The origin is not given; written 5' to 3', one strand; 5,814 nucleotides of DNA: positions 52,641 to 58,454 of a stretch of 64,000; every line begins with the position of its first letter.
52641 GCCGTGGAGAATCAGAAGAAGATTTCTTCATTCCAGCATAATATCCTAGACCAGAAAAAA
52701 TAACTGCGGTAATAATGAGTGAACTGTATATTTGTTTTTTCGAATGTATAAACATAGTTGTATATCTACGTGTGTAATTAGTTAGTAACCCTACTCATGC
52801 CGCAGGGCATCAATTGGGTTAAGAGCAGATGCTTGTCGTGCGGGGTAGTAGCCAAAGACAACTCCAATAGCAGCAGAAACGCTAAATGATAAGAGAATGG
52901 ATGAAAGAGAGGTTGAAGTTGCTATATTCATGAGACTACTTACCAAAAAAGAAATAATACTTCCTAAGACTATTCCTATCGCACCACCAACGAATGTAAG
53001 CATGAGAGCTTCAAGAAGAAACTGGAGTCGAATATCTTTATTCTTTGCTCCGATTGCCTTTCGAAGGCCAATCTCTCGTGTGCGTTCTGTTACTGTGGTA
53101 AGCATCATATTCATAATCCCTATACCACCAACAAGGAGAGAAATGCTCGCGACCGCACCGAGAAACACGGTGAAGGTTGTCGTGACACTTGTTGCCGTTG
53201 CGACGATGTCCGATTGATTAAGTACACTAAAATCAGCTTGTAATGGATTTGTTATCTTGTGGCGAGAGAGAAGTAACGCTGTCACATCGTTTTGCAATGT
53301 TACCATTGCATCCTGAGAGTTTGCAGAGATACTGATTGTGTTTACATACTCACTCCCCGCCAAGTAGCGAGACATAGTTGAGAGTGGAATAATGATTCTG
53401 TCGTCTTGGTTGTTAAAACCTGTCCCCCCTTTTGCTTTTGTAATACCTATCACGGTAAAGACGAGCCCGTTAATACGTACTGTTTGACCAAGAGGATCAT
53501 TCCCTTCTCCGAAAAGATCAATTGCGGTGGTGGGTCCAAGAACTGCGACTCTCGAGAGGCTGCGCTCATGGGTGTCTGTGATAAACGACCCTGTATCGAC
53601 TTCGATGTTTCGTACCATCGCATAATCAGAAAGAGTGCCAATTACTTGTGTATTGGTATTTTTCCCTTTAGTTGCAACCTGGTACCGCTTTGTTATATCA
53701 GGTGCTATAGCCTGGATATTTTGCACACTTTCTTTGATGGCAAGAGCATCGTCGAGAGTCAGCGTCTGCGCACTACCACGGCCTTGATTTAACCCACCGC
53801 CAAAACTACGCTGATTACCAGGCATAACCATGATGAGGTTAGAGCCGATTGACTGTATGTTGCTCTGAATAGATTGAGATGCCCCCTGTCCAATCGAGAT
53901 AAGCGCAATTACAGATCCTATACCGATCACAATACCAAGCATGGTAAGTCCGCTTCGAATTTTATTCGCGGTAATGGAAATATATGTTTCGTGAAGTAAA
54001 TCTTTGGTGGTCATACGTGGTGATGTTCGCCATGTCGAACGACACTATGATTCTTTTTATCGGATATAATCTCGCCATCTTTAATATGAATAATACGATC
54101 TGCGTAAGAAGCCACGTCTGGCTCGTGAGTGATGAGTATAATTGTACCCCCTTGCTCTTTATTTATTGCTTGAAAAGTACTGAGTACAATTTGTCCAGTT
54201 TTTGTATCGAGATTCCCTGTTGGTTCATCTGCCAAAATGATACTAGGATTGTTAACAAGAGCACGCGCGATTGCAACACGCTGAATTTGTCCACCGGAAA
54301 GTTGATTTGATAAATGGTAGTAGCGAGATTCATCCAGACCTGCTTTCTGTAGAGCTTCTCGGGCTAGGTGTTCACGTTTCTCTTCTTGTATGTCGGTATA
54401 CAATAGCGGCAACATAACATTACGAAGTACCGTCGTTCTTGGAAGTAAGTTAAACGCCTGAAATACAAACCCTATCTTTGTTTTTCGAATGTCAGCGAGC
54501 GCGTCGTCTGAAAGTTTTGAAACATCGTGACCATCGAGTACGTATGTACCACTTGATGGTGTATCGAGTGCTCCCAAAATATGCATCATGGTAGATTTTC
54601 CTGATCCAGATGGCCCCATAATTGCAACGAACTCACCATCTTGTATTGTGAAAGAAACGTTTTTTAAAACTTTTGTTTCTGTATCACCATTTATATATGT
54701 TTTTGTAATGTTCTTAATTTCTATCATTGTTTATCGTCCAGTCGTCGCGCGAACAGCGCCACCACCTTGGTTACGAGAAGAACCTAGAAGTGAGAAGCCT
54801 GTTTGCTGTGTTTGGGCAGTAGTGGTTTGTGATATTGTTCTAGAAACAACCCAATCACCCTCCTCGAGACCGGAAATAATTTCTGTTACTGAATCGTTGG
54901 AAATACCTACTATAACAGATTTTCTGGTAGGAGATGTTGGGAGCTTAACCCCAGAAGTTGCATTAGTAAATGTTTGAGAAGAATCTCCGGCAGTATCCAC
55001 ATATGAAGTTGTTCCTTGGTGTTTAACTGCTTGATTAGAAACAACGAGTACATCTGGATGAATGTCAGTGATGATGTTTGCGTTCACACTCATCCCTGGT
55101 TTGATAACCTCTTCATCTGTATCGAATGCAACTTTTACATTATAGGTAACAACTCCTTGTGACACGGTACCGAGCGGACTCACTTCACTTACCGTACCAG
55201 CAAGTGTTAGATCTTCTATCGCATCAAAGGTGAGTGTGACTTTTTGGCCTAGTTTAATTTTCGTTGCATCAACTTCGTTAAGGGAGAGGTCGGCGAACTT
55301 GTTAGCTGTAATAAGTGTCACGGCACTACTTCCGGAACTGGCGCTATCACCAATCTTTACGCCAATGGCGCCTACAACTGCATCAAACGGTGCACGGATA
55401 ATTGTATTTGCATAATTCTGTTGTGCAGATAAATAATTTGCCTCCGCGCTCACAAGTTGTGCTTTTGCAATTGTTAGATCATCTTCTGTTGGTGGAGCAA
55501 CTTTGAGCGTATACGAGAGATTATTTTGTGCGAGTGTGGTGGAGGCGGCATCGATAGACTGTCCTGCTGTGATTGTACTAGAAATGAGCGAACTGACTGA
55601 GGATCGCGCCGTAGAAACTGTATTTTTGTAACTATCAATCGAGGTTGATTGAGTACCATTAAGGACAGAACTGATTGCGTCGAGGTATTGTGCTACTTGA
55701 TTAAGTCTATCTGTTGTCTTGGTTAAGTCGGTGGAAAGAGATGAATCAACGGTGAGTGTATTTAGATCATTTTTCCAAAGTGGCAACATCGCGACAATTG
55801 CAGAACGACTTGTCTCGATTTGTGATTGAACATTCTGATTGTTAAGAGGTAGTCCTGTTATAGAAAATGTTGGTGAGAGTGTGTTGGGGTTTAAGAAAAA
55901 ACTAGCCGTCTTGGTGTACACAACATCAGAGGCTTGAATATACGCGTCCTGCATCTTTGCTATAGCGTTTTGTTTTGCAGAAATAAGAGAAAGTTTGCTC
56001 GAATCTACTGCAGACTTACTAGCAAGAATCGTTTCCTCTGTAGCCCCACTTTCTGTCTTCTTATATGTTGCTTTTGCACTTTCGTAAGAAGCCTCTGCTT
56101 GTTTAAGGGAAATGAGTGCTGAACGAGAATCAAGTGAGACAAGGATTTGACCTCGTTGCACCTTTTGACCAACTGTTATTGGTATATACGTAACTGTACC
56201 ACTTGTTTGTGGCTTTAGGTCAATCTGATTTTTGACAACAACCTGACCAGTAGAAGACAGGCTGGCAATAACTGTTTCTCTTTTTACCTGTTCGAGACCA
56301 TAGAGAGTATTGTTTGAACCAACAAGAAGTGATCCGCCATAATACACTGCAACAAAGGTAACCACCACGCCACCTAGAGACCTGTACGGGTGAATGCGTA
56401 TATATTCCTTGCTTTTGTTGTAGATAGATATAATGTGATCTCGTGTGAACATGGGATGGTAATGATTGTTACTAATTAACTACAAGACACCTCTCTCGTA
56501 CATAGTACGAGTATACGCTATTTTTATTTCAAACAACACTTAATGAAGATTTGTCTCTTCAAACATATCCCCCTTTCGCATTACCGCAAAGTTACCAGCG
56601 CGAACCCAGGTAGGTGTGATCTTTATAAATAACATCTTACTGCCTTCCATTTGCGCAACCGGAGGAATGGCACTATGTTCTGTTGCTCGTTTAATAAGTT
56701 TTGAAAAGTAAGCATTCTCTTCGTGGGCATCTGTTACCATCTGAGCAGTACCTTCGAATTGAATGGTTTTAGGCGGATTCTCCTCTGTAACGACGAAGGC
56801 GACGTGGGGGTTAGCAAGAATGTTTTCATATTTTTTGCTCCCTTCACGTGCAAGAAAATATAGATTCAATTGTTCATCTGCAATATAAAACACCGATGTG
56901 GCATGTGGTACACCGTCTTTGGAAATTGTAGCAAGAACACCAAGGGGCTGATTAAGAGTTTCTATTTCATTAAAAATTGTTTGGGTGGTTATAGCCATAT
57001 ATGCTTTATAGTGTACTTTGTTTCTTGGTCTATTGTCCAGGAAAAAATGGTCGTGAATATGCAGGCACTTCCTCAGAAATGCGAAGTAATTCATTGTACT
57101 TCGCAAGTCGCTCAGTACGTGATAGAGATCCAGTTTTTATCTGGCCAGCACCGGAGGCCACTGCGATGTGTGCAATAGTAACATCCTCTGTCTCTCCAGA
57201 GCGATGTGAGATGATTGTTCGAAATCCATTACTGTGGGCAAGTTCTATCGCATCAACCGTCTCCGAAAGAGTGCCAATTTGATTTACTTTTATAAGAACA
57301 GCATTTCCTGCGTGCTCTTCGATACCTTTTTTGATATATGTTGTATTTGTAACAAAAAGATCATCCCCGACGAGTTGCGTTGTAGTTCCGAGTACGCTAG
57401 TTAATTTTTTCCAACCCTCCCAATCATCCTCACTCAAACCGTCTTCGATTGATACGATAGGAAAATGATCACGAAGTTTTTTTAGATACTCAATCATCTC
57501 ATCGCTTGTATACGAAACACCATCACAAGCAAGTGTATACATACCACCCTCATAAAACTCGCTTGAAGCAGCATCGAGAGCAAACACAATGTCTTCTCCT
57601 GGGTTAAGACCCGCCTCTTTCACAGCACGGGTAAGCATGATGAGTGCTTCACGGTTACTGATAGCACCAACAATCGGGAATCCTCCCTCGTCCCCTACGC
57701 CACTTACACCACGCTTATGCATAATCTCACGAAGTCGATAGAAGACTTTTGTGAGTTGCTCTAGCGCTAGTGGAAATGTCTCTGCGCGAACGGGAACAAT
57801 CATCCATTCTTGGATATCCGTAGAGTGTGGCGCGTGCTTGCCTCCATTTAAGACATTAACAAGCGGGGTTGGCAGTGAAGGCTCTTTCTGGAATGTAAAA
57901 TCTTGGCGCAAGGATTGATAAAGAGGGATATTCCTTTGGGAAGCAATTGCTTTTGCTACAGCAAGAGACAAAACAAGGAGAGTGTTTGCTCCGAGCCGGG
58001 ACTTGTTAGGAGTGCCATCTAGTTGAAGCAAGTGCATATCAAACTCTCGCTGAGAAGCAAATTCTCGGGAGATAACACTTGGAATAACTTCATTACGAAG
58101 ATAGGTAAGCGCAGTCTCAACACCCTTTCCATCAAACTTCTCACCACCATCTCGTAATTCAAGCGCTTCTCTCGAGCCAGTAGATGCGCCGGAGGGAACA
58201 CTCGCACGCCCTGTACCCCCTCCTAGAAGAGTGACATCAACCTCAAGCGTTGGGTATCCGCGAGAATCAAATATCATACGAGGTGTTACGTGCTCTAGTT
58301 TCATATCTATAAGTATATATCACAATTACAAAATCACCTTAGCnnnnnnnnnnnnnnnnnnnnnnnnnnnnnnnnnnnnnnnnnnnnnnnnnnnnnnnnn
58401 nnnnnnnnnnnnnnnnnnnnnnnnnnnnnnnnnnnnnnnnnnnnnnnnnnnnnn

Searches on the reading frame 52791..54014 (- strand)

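Call 48: search_protein_families(library=pfam, proteins=[window:52791-54014:-], max_evalue=0.00001)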
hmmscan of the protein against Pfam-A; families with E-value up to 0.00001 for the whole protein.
window:52791-54014:- (407 aa): 2 families
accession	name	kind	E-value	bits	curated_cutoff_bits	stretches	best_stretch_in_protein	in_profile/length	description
PF12704.14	MacB_PCD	-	4e-48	164.9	27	1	21-246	1-206/207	MacB-like periplasmic core domain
PF02687.27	FtsX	-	2.7e-22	79.5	25.5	1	288-400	3-120/120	FtsX-like permease C-terminal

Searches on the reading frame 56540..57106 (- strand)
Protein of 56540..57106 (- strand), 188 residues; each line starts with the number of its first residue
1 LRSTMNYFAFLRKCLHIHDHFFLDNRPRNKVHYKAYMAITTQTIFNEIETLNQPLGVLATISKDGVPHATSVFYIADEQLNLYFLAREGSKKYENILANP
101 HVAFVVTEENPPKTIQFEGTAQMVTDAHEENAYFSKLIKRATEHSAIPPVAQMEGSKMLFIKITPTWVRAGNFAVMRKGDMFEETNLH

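Call 3: search_protein_families(library=pfam, proteins=[window:56540-57106:-], max_evalue=0.01)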
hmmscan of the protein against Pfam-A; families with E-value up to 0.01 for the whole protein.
window:56540-57106:- (188 aa): 3 families
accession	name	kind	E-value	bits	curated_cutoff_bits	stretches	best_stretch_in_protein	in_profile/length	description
PF01243.27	PNPOx_N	-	1.3e-18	68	28.1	1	52-169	11-117/120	Pyridoxamine 5'-phosphate oxidase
PF16242.11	Pyrid_ox_like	-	1.4e-08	34.8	28.8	1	56-140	16-101/149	Pyridoxamine 5'-phosphate oxidase like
PF12900.13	Pyridox_ox_2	-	2.8e-08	34.3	27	1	53-166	12-134/140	Pyridoxamine 5'-phosphate oxidase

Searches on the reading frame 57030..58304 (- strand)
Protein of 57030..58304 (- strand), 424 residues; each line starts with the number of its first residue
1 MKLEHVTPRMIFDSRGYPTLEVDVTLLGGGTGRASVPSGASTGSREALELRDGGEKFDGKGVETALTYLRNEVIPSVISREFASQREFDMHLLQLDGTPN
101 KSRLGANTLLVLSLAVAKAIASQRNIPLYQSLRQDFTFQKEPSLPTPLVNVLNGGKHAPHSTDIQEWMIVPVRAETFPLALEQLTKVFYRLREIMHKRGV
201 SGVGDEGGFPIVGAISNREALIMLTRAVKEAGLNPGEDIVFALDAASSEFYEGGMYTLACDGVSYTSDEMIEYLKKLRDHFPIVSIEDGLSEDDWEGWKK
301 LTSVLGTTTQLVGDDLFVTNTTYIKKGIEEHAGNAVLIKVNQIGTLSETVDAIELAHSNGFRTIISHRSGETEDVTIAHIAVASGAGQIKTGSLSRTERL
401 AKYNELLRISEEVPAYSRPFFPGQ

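Call 3: search_protein_families(library=pfam, proteins=[window:57030-58304:-], max_evalue=0.01)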
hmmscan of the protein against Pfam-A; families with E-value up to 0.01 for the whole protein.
window:57030-58304:- (424 aa): 4 families
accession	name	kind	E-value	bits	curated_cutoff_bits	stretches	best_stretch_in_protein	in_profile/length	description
PF00113.28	Enolase_C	-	3e-99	332.5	21.5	1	143-414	3-282/296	Enolase, C-terminal TIM barrel domain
PF03952.21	Enolase_N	-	3.7e-44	150.5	35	1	4-132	2-131/131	Enolase, N-terminal domain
PF13378.12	MR_MLE_C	-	5.5e-07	30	29.4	1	237-386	28-173/219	Enolase C-terminal domain-like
PF07476.17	MAAL_C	-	1.9e-06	27.7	27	1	264-389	86-221/249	Methylaspartate ammonia-lyase C-terminus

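Call 4: search_protein_families(library=ncbifam, proteins=[window:57030-58304:-], max_evalue=0.001)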
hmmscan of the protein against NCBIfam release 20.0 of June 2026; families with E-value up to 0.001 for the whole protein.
window:57030-58304:- (424 aa): 4 families
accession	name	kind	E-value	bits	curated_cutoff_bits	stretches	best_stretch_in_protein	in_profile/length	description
TIGR01060.2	eno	equivalog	1.5e-160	534.5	300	1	4-415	2-412/425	phosphopyruvate hydratase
NF006223.0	PRK08350.1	equivalog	2.1e-17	63.4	624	2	73-152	60-135/341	hypothetical protein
TIGR01502.1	B_methylAsp_ase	equivalog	0.00011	21.4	286.15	1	294-389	280-379/408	methylaspartate ammonia-lyase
TIGR01928.1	menC_lowGC_arch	equivalog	0.00011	21.3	200.65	1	264-395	184-309/325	o-succinylbenzoate synthase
